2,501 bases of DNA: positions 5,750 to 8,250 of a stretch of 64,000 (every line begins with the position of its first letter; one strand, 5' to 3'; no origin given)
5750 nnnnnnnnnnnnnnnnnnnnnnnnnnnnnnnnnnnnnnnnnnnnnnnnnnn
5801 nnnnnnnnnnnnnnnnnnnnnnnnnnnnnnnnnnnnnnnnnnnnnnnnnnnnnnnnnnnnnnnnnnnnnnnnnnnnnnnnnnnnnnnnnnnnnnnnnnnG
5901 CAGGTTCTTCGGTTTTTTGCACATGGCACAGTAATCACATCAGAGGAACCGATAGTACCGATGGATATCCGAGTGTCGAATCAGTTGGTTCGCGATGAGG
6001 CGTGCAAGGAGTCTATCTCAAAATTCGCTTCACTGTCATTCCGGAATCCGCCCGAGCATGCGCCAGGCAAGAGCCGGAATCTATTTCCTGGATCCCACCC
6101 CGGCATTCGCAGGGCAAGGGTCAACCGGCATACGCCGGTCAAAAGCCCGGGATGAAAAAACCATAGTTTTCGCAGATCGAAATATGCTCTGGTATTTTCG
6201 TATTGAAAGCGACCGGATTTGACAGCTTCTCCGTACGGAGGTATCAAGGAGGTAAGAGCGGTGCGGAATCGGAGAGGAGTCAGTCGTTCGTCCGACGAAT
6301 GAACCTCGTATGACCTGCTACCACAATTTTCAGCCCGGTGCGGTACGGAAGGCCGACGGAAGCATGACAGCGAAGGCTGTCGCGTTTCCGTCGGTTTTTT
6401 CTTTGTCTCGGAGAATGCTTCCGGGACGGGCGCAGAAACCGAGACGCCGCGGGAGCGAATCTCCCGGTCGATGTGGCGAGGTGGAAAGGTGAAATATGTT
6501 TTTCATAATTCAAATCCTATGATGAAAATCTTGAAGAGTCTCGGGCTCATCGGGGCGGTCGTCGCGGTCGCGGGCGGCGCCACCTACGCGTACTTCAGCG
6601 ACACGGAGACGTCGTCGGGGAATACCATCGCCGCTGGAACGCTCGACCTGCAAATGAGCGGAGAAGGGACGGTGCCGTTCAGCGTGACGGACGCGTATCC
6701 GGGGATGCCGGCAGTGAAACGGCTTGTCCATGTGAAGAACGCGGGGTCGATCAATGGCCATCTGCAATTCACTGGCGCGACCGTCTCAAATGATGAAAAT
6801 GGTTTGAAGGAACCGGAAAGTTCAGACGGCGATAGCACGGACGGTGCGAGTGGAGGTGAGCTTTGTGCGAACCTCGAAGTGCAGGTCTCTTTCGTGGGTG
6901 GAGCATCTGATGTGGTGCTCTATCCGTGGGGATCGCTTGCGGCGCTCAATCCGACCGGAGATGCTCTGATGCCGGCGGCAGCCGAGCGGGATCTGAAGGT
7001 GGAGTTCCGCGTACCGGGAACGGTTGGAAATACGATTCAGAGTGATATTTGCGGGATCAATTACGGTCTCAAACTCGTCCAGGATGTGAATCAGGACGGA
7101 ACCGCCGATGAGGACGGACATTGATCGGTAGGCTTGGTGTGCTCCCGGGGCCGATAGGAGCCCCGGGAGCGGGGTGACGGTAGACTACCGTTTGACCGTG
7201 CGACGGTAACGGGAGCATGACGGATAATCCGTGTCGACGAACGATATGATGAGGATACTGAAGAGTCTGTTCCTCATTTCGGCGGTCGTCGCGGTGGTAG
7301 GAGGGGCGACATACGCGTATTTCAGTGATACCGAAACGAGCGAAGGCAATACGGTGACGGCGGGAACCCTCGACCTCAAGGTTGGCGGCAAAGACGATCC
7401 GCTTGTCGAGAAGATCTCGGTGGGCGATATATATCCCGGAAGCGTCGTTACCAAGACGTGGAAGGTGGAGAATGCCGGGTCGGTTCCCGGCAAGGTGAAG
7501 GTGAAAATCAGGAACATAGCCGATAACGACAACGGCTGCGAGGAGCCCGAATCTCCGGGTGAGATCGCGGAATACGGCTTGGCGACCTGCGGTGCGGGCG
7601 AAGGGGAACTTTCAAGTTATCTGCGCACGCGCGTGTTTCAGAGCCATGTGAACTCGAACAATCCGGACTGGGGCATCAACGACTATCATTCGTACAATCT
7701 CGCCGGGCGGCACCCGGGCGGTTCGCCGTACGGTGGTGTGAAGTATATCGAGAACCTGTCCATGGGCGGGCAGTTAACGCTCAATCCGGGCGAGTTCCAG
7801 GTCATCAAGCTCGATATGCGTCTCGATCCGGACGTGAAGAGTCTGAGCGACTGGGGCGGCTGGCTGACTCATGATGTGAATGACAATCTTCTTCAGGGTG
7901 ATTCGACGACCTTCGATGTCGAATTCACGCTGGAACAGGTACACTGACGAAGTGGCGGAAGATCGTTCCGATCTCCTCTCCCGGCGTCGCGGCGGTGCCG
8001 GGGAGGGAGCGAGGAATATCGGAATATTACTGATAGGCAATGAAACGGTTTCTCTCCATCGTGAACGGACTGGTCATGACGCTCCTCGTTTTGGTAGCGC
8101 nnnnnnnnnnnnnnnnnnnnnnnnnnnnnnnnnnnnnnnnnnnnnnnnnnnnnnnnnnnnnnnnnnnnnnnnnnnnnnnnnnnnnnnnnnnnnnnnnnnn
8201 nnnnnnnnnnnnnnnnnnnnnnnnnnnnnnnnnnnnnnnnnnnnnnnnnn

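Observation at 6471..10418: SipW signal peptidase with three TasA/camelysin-like substrates (tapA-sipW-tasA-like fibre locus) in a high-GC, possibly candidate-phylum, organism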

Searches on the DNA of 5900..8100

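Call 71: search_rna_families(source=window, start=5900, end=8100, threshold=evalue, max_evalue=1)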
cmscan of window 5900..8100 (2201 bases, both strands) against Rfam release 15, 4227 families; matches with E-value up to 1: 2.
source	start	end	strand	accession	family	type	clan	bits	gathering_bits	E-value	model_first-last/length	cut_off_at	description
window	6101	6150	+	RF02684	Twister-P5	Gene; ribozyme;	CL00120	19.4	37.6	0.49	1-58/58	no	Type-P5 twister ribozyme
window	6560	6602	-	RF02405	P34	Gene; sRNA;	-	17.6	44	0.13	12-54/399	no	Pseudomonas sRNA P34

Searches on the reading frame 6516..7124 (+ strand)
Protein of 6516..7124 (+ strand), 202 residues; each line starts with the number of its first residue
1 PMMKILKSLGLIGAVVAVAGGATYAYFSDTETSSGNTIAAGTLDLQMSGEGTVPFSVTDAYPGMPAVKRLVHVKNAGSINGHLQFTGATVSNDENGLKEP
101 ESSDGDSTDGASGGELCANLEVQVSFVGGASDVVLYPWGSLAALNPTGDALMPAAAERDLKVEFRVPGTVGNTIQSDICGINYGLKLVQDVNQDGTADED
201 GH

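Call 3: search_protein_families(library=pfam, proteins=[window:6516-7124:+], max_evalue=0.1)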
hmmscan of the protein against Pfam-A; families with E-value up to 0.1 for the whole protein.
window:6516-7124:+ (202 aa): 1 family
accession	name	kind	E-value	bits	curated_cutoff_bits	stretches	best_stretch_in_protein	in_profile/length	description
PF12389.13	Peptidase_M73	-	3.4e-10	40.5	22.5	1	9-80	8-77/196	Camelysin metallo-endopeptidase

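Call 4: search_protein_families(library=ncbifam, proteins=[window:6516-7124:+], max_evalue=0.1)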
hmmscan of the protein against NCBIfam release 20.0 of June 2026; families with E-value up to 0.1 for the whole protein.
window:6516-7124:+ (202 aa): 4 families
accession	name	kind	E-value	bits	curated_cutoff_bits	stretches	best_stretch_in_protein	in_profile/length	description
TIGR04088.1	cognate_SipW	domain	2.5e-10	40.2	19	1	10-43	2-34/34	SipW-dependent-type signal peptide-containing protein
NF046066.1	BioflmMtrxTasA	equivalog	0.00073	19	450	1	8-80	8-79/264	biofilm matrix protein TasA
TIGR04089.1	exp_by_SipW_III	subfamily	0.00077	19.6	60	1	13-47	14-48/179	alternate-type signal peptide domain-containing protein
TIGR04090.1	exp_by_SipW_IV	subfamily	0.074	12.8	60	1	12-80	10-71/241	BsaA family SipW-dependent biofilm matrix protein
